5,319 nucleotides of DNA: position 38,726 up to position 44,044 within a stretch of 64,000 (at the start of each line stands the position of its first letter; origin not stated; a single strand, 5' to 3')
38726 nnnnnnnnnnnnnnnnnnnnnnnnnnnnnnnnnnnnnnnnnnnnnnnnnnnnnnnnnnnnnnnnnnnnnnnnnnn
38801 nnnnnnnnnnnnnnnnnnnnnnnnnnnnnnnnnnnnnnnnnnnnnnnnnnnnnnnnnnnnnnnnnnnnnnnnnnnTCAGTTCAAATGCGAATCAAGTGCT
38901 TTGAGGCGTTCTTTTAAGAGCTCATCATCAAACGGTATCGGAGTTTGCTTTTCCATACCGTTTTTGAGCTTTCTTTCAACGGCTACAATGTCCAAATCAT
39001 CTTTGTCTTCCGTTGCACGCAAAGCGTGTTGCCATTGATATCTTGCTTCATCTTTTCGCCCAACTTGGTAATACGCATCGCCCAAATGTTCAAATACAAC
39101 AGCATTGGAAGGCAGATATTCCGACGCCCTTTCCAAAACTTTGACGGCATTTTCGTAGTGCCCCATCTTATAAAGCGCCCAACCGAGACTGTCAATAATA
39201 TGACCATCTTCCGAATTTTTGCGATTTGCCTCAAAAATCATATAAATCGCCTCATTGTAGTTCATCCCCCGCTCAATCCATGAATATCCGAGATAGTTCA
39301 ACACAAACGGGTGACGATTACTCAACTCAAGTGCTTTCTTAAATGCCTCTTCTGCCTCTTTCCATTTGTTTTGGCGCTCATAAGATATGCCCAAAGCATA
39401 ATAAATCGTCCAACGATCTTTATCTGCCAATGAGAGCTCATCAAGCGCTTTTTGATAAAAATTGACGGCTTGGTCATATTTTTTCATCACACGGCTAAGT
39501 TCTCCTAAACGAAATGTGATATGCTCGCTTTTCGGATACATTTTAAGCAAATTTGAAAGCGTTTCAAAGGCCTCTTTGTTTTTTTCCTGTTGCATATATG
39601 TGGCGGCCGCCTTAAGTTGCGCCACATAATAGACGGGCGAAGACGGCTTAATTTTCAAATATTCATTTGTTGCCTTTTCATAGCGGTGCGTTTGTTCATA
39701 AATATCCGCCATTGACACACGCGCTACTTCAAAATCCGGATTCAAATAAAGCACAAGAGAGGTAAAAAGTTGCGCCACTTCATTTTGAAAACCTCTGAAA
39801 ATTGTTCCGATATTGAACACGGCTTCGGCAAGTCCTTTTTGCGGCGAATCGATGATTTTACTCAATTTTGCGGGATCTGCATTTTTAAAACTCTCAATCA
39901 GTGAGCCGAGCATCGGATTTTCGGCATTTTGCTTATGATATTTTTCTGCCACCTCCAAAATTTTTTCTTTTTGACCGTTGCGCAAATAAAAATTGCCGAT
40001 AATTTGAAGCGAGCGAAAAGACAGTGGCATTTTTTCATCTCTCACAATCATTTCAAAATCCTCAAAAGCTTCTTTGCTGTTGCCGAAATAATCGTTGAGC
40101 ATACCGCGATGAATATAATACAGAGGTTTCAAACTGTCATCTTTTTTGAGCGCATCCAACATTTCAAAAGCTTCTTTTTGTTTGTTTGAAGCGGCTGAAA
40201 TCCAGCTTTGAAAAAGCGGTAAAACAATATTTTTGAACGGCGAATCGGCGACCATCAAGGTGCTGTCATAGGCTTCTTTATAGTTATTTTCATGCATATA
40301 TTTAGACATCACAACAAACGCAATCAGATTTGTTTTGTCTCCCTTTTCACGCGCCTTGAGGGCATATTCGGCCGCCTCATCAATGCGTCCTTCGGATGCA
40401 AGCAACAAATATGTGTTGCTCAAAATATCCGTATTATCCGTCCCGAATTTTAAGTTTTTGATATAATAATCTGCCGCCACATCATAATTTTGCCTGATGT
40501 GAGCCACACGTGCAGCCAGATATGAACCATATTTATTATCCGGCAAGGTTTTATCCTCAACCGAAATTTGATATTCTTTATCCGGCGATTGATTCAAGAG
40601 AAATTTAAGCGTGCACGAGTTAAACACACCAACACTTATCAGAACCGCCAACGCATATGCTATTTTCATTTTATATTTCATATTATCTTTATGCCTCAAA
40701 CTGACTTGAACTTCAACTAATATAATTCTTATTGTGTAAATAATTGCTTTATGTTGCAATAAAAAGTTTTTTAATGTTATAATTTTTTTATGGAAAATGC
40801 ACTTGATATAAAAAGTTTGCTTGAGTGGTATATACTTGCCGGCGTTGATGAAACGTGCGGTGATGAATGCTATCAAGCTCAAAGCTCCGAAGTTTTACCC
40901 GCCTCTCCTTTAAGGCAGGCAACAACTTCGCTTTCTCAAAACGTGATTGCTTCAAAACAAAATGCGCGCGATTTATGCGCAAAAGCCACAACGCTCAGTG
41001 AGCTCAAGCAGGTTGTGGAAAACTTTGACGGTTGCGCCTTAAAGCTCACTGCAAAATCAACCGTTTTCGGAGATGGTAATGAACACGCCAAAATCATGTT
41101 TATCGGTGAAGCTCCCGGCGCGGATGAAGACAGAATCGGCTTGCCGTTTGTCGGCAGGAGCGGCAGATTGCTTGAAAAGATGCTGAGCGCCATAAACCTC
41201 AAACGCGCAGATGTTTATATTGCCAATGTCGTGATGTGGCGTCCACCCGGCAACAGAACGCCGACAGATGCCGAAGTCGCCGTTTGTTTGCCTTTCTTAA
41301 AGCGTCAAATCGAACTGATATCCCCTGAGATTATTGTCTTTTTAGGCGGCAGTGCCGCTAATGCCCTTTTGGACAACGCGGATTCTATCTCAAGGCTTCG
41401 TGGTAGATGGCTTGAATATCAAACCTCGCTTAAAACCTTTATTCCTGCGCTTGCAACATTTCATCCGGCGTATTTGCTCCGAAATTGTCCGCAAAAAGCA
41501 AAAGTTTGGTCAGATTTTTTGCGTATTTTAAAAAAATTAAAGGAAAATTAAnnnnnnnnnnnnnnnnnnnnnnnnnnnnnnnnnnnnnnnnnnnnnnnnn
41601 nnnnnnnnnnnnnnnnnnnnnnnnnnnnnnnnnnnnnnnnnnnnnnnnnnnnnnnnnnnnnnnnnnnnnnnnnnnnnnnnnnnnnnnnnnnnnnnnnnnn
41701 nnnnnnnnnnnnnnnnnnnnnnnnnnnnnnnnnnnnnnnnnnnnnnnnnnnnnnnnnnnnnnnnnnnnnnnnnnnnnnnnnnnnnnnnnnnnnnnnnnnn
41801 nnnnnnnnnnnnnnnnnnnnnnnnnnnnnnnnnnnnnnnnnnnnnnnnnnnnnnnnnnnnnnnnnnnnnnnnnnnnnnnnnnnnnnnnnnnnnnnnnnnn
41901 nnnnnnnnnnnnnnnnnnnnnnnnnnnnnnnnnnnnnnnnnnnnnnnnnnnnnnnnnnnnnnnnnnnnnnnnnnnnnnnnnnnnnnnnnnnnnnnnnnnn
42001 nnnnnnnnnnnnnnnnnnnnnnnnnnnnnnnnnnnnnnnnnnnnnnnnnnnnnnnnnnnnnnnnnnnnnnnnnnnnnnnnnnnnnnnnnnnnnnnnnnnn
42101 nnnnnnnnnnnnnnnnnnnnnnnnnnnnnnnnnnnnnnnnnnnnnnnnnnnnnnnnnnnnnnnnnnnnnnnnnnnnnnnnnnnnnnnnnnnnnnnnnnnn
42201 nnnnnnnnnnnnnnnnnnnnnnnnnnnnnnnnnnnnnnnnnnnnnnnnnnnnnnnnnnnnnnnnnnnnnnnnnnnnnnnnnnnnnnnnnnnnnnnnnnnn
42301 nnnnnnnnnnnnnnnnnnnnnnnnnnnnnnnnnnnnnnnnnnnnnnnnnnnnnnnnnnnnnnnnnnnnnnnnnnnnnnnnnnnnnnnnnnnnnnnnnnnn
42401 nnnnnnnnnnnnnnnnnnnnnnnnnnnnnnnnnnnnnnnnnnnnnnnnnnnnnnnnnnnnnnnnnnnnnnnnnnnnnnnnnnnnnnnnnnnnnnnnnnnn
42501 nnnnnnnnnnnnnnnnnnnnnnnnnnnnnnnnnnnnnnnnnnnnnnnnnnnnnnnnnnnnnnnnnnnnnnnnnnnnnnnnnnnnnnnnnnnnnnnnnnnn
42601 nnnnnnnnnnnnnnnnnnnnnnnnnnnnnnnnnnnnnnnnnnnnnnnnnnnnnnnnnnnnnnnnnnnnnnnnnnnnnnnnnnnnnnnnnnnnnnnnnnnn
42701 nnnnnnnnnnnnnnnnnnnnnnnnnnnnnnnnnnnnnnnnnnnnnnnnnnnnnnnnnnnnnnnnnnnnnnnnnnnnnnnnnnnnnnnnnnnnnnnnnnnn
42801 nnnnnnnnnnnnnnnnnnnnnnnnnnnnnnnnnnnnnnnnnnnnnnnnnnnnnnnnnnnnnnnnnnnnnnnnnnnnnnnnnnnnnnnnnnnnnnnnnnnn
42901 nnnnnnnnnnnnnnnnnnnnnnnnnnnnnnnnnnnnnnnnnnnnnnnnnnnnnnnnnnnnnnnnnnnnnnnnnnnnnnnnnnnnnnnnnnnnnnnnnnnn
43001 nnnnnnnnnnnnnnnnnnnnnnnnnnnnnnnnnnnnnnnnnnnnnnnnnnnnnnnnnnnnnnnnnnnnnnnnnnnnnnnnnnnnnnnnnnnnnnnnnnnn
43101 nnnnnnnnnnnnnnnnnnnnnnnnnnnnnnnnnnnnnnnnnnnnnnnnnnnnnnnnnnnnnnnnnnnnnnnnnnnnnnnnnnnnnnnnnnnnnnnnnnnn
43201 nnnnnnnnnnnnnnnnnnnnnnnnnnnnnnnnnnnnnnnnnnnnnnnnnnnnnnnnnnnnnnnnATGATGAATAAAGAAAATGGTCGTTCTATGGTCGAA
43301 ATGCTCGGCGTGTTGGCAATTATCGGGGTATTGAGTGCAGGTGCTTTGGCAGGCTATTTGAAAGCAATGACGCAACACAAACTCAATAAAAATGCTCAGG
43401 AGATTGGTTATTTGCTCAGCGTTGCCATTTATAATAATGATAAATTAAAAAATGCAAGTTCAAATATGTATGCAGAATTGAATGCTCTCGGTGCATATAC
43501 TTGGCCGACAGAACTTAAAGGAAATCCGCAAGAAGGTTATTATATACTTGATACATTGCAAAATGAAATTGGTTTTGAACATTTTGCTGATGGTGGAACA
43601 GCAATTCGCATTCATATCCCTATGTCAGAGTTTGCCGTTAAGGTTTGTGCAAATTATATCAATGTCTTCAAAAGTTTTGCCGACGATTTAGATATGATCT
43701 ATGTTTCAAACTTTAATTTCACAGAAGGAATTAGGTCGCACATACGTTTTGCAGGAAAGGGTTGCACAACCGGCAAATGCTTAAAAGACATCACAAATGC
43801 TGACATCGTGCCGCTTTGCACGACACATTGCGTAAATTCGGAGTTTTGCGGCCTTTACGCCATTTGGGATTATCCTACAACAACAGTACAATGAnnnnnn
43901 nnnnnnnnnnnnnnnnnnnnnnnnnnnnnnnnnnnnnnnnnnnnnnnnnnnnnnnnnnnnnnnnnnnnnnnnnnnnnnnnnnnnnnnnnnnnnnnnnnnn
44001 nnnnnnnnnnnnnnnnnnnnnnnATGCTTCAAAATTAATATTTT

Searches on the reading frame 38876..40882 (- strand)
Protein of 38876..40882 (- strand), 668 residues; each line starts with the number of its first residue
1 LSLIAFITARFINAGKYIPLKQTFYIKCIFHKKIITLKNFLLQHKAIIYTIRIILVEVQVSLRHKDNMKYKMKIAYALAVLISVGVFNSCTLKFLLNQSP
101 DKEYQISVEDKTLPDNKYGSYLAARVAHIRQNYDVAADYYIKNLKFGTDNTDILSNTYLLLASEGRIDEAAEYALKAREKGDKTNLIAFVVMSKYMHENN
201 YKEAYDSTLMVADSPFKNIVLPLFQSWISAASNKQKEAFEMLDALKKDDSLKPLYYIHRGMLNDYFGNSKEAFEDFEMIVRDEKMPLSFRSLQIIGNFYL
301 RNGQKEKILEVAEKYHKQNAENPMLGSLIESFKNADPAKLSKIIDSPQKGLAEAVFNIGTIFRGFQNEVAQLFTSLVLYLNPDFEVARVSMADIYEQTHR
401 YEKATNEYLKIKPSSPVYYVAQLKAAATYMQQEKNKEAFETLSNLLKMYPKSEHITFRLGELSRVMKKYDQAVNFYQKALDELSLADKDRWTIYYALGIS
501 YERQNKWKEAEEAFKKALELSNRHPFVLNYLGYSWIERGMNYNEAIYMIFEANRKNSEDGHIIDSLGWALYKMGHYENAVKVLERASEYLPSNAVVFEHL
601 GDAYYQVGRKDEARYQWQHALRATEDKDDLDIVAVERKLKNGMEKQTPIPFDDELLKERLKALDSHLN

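Call 66: search_protein_families(library=pfam, proteins=[window:38876-40882:-], max_evalue=0.00001)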
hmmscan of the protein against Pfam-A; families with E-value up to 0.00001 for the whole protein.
window:38876-40882:- (668 aa): 17 families
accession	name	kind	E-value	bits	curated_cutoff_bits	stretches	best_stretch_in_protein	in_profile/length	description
PF07719.23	TPR_2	-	1.8e-23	81.1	27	1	493-522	3-32/34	Tetratricopeptide repeat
PF13432.12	TPR_16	-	2.9e-20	72.8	32.7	1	566-621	3-57/65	Tetratricopeptide repeat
PF13428.12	TPR_14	-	1.1e-19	69.4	23.5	0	493-532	3-42/44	Tetratricopeptide repeat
PF13424.12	TPR_12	-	1.7e-17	63.8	30.1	1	458-521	8-75/77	Tetratricopeptide repeat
PF14559.12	TPR_19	-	4.8e-16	59.3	25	0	570-614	1-45/68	Tetratricopeptide repeat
PF00515.34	TPR_1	-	3.3e-15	55.6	27.8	1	493-520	3-30/34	Tetratricopeptide repeat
PF13414.12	TPR_11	-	5.3e-13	48.9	26.8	1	569-608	3-42/42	TPR repeat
PF13181.12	TPR_8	-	5.4e-13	48.4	25.7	0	493-522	3-32/34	Tetratricopeptide repeat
PF13431.12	TPR_17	-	1.2e-12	47.5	24.4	0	583-614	2-33/34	Tetratricopeptide repeat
PF13176.12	TPR_7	-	1.5e-12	47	27.9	0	494-521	2-29/36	Tetratricopeptide repeat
PF12895.13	ANAPC3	-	4.4e-10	40.1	27.2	0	542-614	5-76/82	Anaphase-promoting complex, cyclosome, subunit 3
PF13174.12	TPR_6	-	8e-10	39.2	26.3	0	421-452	2-33/33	Tetratricopeptide repeat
PF13374.12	TPR_10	-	1.5e-09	38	27.5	0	493-523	4-34/42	Tetratricopeptide repeat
PF25064.1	ARM_TT21_5th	-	2.1e-09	38.1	27.8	0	426-517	8-98/117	TT21 fifth ARM repeats domain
PF25058.1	ARM_TT21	-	3.2e-07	30.9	27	0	389-439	98-148/155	Tetratricopeptide repeat protein 21 ARM repeat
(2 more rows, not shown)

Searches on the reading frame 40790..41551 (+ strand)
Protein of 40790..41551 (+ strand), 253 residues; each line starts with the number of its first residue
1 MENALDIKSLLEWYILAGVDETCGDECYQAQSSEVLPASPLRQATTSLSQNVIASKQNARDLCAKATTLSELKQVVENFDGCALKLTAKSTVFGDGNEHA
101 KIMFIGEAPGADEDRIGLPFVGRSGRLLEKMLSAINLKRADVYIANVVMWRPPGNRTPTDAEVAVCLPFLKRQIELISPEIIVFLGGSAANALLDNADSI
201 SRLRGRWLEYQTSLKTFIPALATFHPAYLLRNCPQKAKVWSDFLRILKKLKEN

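Call 66: search_protein_families(library=pfam, proteins=[window:40790-41551:+], max_evalue=0.00001)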
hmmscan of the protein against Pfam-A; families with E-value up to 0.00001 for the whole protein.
window:40790-41551:+ (253 aa): 1 family
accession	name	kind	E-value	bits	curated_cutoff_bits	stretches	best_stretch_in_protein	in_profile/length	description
PF03167.25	UDG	-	1.4e-38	132.6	24.3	1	93-243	1-140/141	Uracil DNA glycosylase superfamily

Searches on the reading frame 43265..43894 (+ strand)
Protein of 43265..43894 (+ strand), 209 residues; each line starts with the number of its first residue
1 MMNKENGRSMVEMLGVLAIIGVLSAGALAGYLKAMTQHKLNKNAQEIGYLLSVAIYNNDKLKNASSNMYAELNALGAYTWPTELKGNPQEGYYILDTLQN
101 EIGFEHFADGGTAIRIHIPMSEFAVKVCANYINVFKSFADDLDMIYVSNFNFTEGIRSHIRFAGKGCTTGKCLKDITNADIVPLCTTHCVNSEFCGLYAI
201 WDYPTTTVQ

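Call 77: search_protein_families(library=ncbifam, proteins=[window:43265-43894:+], max_evalue=0.1)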
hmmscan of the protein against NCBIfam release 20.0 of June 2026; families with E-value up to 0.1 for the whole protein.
window:43265-43894:+ (209 aa): 5 families
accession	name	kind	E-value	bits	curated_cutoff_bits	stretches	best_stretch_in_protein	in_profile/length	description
NF007800.0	PRK10506.1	equivalog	0.00093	19.1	158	1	2-52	5-56/163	prepilin peptidase-dependent protein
TIGR01708.2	typeII_sec_gspH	equivalog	0.0028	17.7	80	1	6-54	2-50/169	type II secretion system minor pseudopilin GspH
NF041775.1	typeIV_PilA_Myxo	equivalog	0.021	14.8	400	0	5-40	10-45/214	type IV pilin protein PilA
NF045876.1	RnfG_DVU2794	exception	0.06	12.8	205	1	8-55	2-46/190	RnfABCDGE type electron transport complex subunit G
NF007862.0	PRK10574.1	equivalog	0.062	13.4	138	1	2-42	1-41/145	prepilin peptidase-dependent pilin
